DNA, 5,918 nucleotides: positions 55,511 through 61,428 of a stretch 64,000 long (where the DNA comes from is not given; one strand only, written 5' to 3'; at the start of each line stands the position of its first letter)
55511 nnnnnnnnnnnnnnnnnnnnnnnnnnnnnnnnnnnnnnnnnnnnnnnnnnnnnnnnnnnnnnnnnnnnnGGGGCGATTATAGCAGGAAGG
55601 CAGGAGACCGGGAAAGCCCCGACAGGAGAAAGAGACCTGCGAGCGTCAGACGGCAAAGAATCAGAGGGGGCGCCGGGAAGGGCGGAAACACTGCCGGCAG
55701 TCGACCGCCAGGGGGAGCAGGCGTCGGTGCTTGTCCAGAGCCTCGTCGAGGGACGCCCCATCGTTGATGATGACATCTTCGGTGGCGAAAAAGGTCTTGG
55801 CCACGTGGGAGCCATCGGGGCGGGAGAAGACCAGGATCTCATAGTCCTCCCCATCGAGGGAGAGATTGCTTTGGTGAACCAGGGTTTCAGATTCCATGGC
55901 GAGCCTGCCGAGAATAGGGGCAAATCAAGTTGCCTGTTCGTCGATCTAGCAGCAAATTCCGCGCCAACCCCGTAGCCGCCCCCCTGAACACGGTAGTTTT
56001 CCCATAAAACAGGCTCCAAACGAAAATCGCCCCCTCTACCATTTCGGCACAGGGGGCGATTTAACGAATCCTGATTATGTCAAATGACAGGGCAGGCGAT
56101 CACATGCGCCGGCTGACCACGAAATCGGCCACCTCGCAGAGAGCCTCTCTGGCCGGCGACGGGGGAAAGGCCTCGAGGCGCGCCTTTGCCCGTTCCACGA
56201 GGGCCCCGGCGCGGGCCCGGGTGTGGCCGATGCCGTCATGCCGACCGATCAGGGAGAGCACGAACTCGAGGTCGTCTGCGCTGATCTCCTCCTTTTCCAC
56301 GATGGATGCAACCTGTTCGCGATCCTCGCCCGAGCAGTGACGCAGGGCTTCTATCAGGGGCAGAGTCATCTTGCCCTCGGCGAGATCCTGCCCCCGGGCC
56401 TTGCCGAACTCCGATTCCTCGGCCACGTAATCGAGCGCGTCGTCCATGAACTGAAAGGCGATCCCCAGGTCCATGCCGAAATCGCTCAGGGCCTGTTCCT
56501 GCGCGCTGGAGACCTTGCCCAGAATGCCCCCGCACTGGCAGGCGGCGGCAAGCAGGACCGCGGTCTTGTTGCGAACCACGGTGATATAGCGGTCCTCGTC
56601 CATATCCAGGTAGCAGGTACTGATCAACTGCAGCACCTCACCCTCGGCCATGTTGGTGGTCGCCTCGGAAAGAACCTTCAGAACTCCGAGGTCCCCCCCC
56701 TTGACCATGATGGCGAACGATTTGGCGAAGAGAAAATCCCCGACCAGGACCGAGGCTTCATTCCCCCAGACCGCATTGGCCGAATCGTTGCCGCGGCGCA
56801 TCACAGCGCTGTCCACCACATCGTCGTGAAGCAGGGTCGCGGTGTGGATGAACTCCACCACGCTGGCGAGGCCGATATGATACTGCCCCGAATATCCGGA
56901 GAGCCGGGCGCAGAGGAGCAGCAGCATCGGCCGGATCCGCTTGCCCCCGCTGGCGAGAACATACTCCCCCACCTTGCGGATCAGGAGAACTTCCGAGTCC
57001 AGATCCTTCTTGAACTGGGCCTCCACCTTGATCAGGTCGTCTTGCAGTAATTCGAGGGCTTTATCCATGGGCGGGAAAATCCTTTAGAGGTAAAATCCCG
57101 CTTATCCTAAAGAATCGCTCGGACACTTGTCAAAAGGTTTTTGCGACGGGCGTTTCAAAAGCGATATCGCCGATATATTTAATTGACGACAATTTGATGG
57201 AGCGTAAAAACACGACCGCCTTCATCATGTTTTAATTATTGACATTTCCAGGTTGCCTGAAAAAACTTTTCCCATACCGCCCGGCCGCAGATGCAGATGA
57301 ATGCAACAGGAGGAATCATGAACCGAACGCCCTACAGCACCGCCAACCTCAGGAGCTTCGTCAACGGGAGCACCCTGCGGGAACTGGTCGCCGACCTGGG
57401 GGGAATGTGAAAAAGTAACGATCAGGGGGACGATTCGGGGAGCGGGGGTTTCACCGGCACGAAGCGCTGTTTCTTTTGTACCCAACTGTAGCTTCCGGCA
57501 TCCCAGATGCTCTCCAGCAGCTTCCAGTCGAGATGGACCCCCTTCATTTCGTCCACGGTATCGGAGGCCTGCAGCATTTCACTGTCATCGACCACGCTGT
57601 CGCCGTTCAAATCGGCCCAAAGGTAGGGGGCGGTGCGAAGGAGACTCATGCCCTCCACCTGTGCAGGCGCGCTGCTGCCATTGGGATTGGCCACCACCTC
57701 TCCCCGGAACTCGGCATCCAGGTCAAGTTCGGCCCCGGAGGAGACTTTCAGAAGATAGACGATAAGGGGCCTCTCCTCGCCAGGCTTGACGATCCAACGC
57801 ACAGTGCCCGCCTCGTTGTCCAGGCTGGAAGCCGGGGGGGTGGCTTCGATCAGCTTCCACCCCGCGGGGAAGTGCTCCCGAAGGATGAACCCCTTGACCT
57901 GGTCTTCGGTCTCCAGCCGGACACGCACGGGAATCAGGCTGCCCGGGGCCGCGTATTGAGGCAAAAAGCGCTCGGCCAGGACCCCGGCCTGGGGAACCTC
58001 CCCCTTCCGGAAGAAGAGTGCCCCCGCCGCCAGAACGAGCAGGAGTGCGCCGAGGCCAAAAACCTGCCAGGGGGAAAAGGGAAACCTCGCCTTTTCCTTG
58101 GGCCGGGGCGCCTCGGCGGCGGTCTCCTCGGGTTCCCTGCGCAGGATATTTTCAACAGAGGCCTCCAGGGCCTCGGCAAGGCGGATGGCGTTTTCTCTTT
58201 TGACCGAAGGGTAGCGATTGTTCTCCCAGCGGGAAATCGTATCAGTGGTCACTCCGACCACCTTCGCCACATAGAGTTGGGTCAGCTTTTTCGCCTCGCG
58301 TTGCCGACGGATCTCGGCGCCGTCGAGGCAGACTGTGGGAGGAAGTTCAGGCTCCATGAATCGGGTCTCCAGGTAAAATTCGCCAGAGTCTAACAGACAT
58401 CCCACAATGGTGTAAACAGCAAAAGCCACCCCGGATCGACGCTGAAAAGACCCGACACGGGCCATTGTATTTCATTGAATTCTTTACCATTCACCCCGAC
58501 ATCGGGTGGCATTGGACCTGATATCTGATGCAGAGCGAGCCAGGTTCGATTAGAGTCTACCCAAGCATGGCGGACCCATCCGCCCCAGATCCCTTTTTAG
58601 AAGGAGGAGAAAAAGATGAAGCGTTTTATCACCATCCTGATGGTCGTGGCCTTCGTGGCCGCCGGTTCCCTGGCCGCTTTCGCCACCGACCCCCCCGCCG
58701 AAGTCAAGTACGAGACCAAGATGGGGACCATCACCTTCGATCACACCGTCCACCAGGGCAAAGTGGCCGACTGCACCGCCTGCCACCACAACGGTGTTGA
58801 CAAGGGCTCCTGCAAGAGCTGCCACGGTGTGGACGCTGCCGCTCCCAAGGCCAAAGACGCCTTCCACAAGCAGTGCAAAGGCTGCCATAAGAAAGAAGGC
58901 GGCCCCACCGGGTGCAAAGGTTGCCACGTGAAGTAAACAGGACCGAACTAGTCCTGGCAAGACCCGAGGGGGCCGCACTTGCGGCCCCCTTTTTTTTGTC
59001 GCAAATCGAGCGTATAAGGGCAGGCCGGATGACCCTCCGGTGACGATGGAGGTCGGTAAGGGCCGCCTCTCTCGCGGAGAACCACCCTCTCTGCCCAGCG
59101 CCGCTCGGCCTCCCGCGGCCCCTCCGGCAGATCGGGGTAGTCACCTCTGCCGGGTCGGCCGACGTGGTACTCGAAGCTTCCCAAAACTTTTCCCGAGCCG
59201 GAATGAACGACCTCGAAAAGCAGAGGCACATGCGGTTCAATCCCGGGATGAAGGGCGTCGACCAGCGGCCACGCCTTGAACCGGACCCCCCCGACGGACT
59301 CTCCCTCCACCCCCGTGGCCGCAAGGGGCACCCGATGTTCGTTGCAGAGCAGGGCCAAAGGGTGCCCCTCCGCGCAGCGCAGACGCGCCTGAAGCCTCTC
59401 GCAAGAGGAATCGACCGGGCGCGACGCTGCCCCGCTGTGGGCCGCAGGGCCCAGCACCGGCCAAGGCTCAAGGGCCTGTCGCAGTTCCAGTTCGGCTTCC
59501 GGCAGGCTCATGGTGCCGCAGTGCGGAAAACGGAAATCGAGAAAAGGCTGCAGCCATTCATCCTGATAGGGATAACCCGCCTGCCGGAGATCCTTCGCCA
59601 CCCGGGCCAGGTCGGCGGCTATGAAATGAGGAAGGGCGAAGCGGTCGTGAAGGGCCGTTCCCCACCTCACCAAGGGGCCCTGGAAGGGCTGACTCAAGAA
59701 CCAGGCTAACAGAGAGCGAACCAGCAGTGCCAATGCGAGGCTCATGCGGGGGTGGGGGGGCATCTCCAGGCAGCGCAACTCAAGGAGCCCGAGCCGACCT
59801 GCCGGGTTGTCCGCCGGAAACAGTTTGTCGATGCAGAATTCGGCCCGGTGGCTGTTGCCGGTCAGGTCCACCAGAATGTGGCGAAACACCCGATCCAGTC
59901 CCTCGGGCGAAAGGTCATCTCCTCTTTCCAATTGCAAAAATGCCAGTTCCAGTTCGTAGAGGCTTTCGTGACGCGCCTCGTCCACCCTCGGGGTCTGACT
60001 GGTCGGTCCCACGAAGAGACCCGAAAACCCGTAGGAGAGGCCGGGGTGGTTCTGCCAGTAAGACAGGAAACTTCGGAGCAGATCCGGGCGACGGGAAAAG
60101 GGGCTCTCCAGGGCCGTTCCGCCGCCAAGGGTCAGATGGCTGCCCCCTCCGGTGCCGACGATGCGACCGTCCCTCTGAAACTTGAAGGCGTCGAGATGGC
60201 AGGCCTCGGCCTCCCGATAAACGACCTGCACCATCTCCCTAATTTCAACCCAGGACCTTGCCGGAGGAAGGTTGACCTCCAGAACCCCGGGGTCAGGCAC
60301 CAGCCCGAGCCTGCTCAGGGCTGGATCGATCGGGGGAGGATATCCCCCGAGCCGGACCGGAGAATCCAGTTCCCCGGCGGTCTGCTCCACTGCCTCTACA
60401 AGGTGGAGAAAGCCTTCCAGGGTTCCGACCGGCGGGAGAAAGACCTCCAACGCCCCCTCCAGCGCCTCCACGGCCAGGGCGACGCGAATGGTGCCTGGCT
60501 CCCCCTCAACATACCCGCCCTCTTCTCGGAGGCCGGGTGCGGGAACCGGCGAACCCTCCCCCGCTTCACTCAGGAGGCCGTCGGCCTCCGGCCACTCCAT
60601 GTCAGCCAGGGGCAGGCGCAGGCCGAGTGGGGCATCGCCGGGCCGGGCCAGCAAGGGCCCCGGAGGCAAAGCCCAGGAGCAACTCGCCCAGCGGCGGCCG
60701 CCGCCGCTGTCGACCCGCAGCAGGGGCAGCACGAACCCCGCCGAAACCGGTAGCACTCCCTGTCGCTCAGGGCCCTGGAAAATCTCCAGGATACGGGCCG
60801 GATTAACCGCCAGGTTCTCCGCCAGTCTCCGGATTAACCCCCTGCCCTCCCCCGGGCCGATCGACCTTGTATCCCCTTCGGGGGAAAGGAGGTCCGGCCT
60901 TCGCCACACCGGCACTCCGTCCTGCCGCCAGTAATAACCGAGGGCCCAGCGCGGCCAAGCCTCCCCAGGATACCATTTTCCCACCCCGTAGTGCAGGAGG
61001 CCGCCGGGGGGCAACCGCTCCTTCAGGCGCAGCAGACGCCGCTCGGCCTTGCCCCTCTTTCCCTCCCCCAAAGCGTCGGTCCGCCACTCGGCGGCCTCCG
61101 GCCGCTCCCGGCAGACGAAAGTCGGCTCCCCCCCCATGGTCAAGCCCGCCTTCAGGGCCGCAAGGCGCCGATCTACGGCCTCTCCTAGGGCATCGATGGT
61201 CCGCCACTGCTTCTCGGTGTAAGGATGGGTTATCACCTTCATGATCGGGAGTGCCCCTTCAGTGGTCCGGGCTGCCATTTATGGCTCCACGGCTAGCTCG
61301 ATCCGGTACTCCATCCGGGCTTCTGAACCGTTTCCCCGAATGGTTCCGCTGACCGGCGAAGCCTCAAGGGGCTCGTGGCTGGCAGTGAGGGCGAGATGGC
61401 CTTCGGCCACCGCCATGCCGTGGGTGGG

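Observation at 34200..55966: Nine-gene, translationally coupled operon of exported haem, beta-propeller and FG-GAP/TPR proteins, bracketed by a Cache kinase and a sigma54 regulator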

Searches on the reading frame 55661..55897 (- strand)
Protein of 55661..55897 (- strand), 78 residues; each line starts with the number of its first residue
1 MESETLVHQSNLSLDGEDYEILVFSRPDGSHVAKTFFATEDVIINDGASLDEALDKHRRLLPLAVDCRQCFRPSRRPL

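Call 47: search_protein_families(library=ncbifam, proteins=[window:55661-55897:-], max_evalue=0.001)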
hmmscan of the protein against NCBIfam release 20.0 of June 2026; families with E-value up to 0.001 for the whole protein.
window:55661-55897:- (78 aa): 0 families

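Call 100: search_protein_families(library=pfam, proteins=[window:55661-55897:-], max_evalue=0.01)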
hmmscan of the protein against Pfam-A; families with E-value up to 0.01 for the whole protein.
window:55661-55897:- (78 aa): 0 families

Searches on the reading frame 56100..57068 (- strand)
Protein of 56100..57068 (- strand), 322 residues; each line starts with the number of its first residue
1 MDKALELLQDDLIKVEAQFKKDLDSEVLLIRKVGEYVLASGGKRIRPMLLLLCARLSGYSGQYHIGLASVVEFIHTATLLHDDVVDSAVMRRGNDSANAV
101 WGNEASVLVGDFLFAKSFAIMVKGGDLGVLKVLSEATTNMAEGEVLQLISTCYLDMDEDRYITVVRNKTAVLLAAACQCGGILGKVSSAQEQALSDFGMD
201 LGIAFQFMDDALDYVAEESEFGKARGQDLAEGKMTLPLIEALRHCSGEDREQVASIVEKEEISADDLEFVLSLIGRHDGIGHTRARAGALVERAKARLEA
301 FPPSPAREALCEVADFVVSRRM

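Call 36: search_protein_families(library=pfam, proteins=[window:56100-57068:-], max_evalue=0.001)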
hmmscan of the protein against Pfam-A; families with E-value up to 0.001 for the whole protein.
window:56100-57068:- (322 aa): 1 family
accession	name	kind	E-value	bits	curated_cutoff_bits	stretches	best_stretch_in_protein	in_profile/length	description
PF00348.22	polyprenyl_synt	-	4.1e-74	249.4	27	1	29-272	3-249/251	Polyprenyl synthetase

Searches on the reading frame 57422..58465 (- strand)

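Call 36: search_protein_families(library=pfam, proteins=[window:57422-58465:-], max_evalue=0.001)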
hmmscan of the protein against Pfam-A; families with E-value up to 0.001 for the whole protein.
window:57422-58465:- (347 aa): 4 families
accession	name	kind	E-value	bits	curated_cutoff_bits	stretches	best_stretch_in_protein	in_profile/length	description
PF01381.28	HTH_3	-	3.2e-11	43.5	23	1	52-103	1-51/55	Helix-turn-helix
PF13560.12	HTH_31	-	5.9e-10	39.7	27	1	49-105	3-59/64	Helix-turn-helix domain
PF12844.13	HTH_19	-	1.2e-05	25.6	30.2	1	50-103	2-54/64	Helix-turn-helix domain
PF13443.12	HTH_26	-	0.00031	21.4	22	1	52-113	2-63/63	Cro/C1-type HTH DNA-binding domain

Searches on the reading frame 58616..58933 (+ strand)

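Call 100: search_protein_families(library=pfam, proteins=[window:58616-58933:+], max_evalue=0.01)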
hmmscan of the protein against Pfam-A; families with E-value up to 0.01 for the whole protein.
seq(106 aa): 1 family
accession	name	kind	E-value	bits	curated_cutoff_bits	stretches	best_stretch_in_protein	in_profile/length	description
PF02085.21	Cytochrom_CIII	-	6.8e-11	42.9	22.9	1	22-104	4-101/101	Class III cytochrome C family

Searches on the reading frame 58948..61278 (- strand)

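Call 36: search_protein_families(library=pfam, proteins=[window:58948-61278:-], max_evalue=0.001)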
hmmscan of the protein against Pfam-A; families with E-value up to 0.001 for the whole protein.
window:58948-61278:- (776 aa): 1 family
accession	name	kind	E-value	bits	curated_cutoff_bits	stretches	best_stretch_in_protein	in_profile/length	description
PF09899.14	DUF2126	-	7.1e-257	855.1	27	3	261-760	326-826/826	Putative amidoligase enzyme (DUF2126)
